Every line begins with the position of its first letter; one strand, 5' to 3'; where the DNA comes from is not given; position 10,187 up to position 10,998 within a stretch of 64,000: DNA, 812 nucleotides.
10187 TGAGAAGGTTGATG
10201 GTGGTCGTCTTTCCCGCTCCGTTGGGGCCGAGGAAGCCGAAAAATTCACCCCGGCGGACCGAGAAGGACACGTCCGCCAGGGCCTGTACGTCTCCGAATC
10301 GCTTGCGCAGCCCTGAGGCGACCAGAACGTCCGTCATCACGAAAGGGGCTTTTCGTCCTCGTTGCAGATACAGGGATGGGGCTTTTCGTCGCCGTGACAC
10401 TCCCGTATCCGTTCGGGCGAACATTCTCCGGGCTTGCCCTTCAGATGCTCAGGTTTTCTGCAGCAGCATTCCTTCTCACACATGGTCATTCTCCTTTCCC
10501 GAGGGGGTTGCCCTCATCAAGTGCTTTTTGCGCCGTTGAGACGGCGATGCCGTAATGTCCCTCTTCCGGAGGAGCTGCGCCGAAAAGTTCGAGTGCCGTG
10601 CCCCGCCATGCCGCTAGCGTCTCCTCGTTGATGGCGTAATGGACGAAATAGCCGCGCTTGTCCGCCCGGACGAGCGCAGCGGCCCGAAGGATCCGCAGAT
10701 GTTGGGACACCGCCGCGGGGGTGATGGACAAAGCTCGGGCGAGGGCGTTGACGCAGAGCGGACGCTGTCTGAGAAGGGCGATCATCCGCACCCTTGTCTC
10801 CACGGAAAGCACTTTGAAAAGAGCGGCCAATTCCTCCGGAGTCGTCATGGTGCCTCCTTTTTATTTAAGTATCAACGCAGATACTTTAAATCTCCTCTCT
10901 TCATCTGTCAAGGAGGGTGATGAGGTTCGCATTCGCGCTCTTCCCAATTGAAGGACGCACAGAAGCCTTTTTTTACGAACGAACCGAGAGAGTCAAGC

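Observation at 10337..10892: Unannotated 50-aa Cys-rich metallothionein-like gene, translationally coupled between arsR and an ABC-2 exporter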

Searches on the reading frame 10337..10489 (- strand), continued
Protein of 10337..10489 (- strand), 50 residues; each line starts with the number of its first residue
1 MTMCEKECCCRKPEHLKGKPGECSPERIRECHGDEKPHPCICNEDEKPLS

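Call 66: predict_structure(alignment_id=A8)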
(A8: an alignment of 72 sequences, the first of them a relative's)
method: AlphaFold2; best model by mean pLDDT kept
length: 151 residues; sequences in the alignment: 72
mean_pLDDT: 81.3   pTM: 0.61
mean pLDDT of the five models: 81.3, 79.8, 79.7, 79.4, 79.2
residues with pLDDT >= 90: 78; 70-90: 18; 50-70: 54; < 50: 1
segments of 3 or more residues with pLDDT < 50: none
pLDDT, mean of each block of 10 residues (from residue 1): 85 96 96 98 98 96 95 95 89 63 59 57 67 69 61 36
secondary structure, 60 per line:
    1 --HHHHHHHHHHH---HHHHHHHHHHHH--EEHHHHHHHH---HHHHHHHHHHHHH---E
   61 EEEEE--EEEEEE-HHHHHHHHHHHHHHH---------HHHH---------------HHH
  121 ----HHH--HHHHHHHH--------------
elements in order: H3-13 H17-28 H33-40 H44-56 E60-65 E68-73 H75-89 H99-102 H130-137

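Call 72: search_protein_families(library=pfam, alignment_id=A10, max_evalue=0.00001)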
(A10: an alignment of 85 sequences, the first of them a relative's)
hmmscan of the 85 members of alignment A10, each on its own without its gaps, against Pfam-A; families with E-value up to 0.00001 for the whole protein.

A. member 1, L005:245-1111:+ (288 aa): 1 family
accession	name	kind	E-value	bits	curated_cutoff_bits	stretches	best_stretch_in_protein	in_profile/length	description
PF11249.13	DUF3047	-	6.6e-26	91.5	27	1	97-271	3-197/198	Protein of unknown function (DUF3047)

B. families by the number of members that match (of 85 scanned): 96 families (the first 25 are shown)
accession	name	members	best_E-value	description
PF00999.27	Na_H_Exchanger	2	6.2e-56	Sodium/hydrogen exchanger, transmembrane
PF01758.21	SBF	2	2.8e-39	Sodium Bile acid symporter family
PF13801.11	Metal_resist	2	1.7e-19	Heavy-metal resistance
PF00126.33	HTH_1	2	1.6e-10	Bacterial regulatory helix-turn-helix protein, lysR family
PF07813.17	LTXXQ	2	4.8e-10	LTXXQ motif family protein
PF00171.27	Aldedh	1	2.1e-174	Aldehyde dehydrogenase family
PF00208.27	ELFV_dehydrog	1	3.8e-78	Glutamate/Leucine/Phenylalanine/Valine dehydrogenase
PF02417.20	Chromate_transp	1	8.8e-74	Chromate transporter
PF03773.19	ArsP_1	1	2e-73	Predicted permease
PF01343.23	Peptidase_S49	1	3.4e-73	Peptidase family S49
PF13561.12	adh_short_C2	1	4.9e-69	Enoyl-(Acyl carrier protein) reductase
PF07690.21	MFS_1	1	1.5e-62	Major Facilitator Superfamily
PF03721.20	UDPG_MGDP_dh_N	1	1.7e-58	UDP-glucose/GDP-mannose dehydrogenase family, NAD binding domain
PF00106.31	adh_short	1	5.3e-58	short chain dehydrogenase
PF02812.23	ELFV_dehydrog_N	1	1.1e-57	Glu/Leu/Phe/Val dehydrogenase, dimerisation domain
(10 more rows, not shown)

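Call 73: search_protein_families(library=ncbifam, proteins=[L005:2539-3072:+, L005:2222-2542:+], max_evalue=0.001)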
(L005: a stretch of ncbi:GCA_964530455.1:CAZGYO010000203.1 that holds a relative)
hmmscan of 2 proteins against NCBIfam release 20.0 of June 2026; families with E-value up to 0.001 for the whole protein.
L005:2539-3072:+ (177 aa): 7 families
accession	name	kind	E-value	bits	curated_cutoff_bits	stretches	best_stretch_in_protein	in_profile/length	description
NF041537.1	ArsM_AhpD_UU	exception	4.1e-09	35.7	510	1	42-88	135-181/345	arsenite methyltransferase/AhpD domain selenoprotein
NF045667.1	MTase_DVU1556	equivalog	1.3e-05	24.8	155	1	38-140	70-160/213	DVU_1556 family methyltransferase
NF047649.1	MTase_UXPK_star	exception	1.3e-05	24.3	460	1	48-87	142-181/283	methyltransferase/UXPK-star double selenoprotein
NF041536.1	ArsM_DUF2284_UU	exception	5.5e-05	21.7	575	1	42-89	135-182/459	arsenite methyltransferase/DUF2284 domain selenoprotein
NF008823.0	PRK11873.1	subfamily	0.00018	21.1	263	1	48-87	142-181/272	arsenite methyltransferase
NF040538.1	methyl_ArsM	equivalog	0.00045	19.5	500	1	37-87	156-208/356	arsinothricin biosynthesis methyltransferase ArsM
NF045823.1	PthPhpthDimycoMt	equivalog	0.00069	18.9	300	1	48-86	127-165/256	phthiotriol/phenolphthiotriol dimycocerosates methyltransferase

L005:2222-2542:+ (106 aa): 0 families

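Call 74: search_protein_families(library=pfam, alignment_id=A7, max_evalue=1)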
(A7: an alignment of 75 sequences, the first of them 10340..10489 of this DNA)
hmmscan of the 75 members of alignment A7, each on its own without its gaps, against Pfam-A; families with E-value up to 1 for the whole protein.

A. member 1, window:10340-10489:- (50 aa): 0 families

B. families by the number of members that match (of 75 scanned): 17 families
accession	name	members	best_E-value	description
PF06535.18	RGM_N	5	3.4e-05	Repulsive guidance molecule (RGM) N-terminal domain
PF13011.12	LZ_Tnp_IS481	3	0.14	leucine-zipper of insertion element IS481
PF01463.29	LRRCT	2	0.0096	Leucine rich repeat C-terminal domain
PF02146.23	SIR2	2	0.21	Sir2 family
PF15761.10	IMUP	1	0.0088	Immortalisation up-regulated protein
PF05551.17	zf-His_Me_endon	1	0.016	Zinc-binding loop region of homing endonuclease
PF22926.2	C1-like_CT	1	0.11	C1 domain-like, C-terminal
PF03436.18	DUF281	1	0.17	Domain of unknown function (DUF281)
PF14120.11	YhzD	1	0.18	YhzD-like protein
PF23814.1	DUF7185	1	0.18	Family of unknown function (DUF7185)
PF07828.18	PA-IL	1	0.2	PA-IL-like protein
PF20099.4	DUF6489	1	0.24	Family of unknown function (DUF6489)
PF14698.11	ASL_C2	1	0.27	Argininosuccinate lyase C-terminal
PF08492.17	SRP72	1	0.28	SRP72 RNA-binding domain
PF01516.21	Orbi_VP6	1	0.45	Orbivirus helicase VP6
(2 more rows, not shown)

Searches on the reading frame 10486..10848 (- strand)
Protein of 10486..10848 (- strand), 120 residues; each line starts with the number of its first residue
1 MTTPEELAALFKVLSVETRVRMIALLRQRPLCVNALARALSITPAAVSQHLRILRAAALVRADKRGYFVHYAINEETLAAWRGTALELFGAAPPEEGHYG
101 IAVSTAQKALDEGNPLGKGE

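Call 3: search_protein_families(library=pfam, proteins=[window:10486-10848:-], max_evalue=1)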
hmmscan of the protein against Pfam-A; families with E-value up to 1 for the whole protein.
window:10486-10848:- (120 aa): 23 families
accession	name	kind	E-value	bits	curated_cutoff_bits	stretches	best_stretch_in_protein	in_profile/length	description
PF01022.26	HTH_5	-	3.2e-13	49.7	22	1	17-61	2-46/47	Bacterial regulatory protein, arsR family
PF12840.13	HTH_20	-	1.7e-07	31.5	27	1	17-61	4-49/51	Helix-turn-helix domain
PF21476.4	PF0610-like_N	-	4.1e-06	27.4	33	1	18-53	2-37/50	PF0610-like, N-terminal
PF08279.18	HTH_11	-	0.00089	19.5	25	1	23-67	6-54/55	HTH domain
PF25213.1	HVO_A0261_N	-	0.00095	19.4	35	1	14-67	8-61/86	HVO_A0261 N-terminal domain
PF12802.13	MarR_2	-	0.002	18.7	27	1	24-61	12-51/61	MarR family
PF25212.1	HVO_A0114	-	0.0021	18.2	27.6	1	5-66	11-72/84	HVO_A0114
PF24266.1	HTH_HVO_0163_N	-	0.0067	16.9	31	1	17-74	2-60/70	HVO_0163, N-terminal HTH domain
PF13545.12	HTH_Crp_2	-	0.014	15.8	27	1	34-65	26-56/70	Crp-like helix-turn-helix domain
PF24033.1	DUF7342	-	0.016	15.6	31.6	1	16-79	3-66/150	Family of unknown function (DUF7342)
PF13412.12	HTH_24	-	0.016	15.2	21.9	1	25-55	12-42/48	Winged helix-turn-helix DNA-binding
PF14549.12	P22_Cro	-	0.021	15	30.2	1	33-49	12-28/60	DNA-binding transcriptional regulator Cro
PF04967.18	HTH_10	-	0.038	14.3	23.1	1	33-52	26-45/53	HTH DNA binding domain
PF00126.33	HTH_1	-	0.04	14.3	26.6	1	37-57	20-40/60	Bacterial regulatory helix-turn-helix protein, lysR family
PF15943.11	YdaS_toxin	-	0.059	13.6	30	1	35-52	13-30/65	Bacterial toxin YdaS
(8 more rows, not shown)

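Call 4: search_protein_families(library=ncbifam, proteins=[window:10486-10848:-], max_evalue=1)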
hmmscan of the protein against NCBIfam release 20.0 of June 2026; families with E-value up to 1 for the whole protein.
window:10486-10848:- (120 aa): 18 families
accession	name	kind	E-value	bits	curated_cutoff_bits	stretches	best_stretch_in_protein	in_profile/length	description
NF033788.1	HTH_metalloreg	subfamily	1.1e-22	79.7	55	1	8-79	2-74/77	metalloregulator ArsR/SmtB family transcription factor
NF033789.1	repress_SdpR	subfamily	3.3e-15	55.7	100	1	11-78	2-69/79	autorepressor SdpR family transcription factor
NF007528.0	PRK10141.1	subfamily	7.5e-12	45.1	97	1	9-84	8-83/117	metalloregulator ArsR/SmtB family transcription factor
NF041413.1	ArsR_Rv2640c_fam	equivalog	4.6e-10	39.9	155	1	6-82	31-110/118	Rv2640c family ArsR-like transcriptional regulator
NF045707.1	Dbac_1936_reg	equivalog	6.5e-10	38.9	115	1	6-77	6-77/99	ArsR/SmtB-type metalloregulator TsoR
NF047906.1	CdPbTransRegCmtR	equivalog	1.2e-09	38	150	1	7-80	11-84/104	Cd(II)/Pb(II)-sensing metalloregulatory transcriptional regulator CmtR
NF040642.1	sulf_sens_BigR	equivalog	4.5e-09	36.3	155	1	5-80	8-83/95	sulfite-sensing transcriptional repressor BigR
NF053602.1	Phr_regulator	exception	1.1e-08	34.9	320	1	7-61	2-56/191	heat shock transcription regulator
NF052532.1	TransRegPagRBaca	equivalog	5e-05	23.3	170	1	5-75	15-85/99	transcriptional repressor PagR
NF002964.0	PRK03635.1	subfamily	0.0056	15.8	197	1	35-55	22-42/297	ArgP/LysG family DNA-binding transcriptional regulator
NF038251.1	AdcR_fam_Zn_TF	equivalog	0.014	15.7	175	1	17-64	36-83/143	zinc-dependent MarR family transcriptional regulator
TIGR02702.1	SufR_cyano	equivalog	0.015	15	178.8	1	23-63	8-48/208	iron-sulfur cluster biosynthesis transcriptional regulator SufR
TIGR03298.1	argP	subfamily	0.03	13.4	273.55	1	36-55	21-40/292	ArgP/LysG family DNA-binding transcriptional regulator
NF009888.0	PRK13348.1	subfamily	0.038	13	297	1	36-56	23-43/302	HTH-type transcriptional regulator ArgP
NF053704.1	TransRegCcpNBacil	equivalog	0.046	13.1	260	1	23-76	11-66/208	transcriptional regulator CcpN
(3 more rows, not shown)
